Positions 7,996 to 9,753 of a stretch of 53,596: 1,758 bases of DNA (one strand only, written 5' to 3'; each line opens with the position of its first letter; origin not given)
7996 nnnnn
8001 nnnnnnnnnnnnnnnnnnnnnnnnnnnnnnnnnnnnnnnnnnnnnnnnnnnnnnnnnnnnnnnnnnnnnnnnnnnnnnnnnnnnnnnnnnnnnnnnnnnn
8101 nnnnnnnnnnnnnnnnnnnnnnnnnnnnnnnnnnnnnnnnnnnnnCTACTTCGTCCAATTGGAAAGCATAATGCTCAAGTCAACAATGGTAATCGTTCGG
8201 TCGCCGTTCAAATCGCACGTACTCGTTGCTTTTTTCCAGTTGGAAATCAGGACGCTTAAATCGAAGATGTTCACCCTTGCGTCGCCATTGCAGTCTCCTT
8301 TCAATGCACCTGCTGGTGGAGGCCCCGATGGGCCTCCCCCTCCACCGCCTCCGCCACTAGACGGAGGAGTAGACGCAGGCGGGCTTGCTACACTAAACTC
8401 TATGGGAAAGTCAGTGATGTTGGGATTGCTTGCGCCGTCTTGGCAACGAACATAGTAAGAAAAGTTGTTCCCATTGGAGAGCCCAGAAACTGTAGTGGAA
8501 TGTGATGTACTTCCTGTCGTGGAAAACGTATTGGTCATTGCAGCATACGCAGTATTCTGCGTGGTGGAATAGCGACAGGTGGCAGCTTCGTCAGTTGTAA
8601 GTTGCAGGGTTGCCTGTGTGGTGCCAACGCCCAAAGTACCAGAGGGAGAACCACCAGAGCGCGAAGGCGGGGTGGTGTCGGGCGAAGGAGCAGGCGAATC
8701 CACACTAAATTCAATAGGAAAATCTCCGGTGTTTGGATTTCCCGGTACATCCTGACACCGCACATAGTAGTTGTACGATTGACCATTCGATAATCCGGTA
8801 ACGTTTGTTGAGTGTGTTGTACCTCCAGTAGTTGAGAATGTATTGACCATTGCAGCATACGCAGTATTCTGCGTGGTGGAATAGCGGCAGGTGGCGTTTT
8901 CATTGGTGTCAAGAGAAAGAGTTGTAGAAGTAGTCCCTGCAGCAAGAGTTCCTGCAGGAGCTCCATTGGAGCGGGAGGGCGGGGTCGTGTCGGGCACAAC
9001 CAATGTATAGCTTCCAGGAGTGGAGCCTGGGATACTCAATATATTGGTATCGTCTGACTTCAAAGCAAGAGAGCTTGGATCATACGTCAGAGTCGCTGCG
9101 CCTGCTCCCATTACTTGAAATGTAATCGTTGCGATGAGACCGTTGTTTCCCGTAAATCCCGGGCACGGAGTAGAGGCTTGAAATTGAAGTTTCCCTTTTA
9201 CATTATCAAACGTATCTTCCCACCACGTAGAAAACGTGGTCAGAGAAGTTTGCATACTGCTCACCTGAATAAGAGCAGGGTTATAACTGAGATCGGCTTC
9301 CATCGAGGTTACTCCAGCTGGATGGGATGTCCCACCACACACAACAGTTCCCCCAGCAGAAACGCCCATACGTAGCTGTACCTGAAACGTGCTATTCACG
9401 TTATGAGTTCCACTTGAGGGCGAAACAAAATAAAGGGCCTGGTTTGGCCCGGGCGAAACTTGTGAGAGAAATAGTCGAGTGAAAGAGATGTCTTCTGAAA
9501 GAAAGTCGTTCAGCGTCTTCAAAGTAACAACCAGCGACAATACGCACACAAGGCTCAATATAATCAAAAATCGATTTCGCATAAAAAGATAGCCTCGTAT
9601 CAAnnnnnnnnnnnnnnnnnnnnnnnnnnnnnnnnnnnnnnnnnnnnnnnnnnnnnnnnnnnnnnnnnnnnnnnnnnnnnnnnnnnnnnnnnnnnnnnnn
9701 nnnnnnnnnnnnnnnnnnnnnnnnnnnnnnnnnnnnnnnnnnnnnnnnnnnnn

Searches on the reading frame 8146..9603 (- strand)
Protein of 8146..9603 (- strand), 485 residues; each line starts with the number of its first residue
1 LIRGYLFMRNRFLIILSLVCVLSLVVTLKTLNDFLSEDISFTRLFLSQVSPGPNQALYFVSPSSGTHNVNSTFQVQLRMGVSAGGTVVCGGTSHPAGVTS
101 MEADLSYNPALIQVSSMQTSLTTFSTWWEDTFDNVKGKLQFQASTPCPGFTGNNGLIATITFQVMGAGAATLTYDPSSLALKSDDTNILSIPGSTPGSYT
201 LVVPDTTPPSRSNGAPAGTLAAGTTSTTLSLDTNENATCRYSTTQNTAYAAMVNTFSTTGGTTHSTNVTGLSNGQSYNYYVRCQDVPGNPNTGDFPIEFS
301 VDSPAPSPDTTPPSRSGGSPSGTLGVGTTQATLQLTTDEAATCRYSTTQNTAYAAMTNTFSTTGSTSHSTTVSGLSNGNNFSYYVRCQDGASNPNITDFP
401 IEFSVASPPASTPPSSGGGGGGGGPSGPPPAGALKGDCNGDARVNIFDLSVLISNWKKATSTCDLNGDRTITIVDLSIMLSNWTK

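Call 72: search_protein_families(library=pfam, proteins=[window:8146-9603:-], max_evalue=0.001)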
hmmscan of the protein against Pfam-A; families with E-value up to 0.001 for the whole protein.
window:8146-9603:- (485 aa): 4 families
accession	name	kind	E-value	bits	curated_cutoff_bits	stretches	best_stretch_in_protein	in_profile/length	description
PF25077.1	DUF7800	-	4.7e-08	33.5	27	0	326-395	13-79/89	Domain of unknown function (DUF7800)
PF00404.24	Dockerin_1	-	1e-06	29.3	22.9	1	435-479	1-52/57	Dockerin type I domain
PF16656.11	Pur_ac_phosph_N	-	1.8e-05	25.6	30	0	232-285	20-82/93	Purple acid Phosphatase, N-terminal domain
PF00963.24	Cohesin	-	4.4e-05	24.1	24.1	1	96-188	28-127/139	Cohesin domain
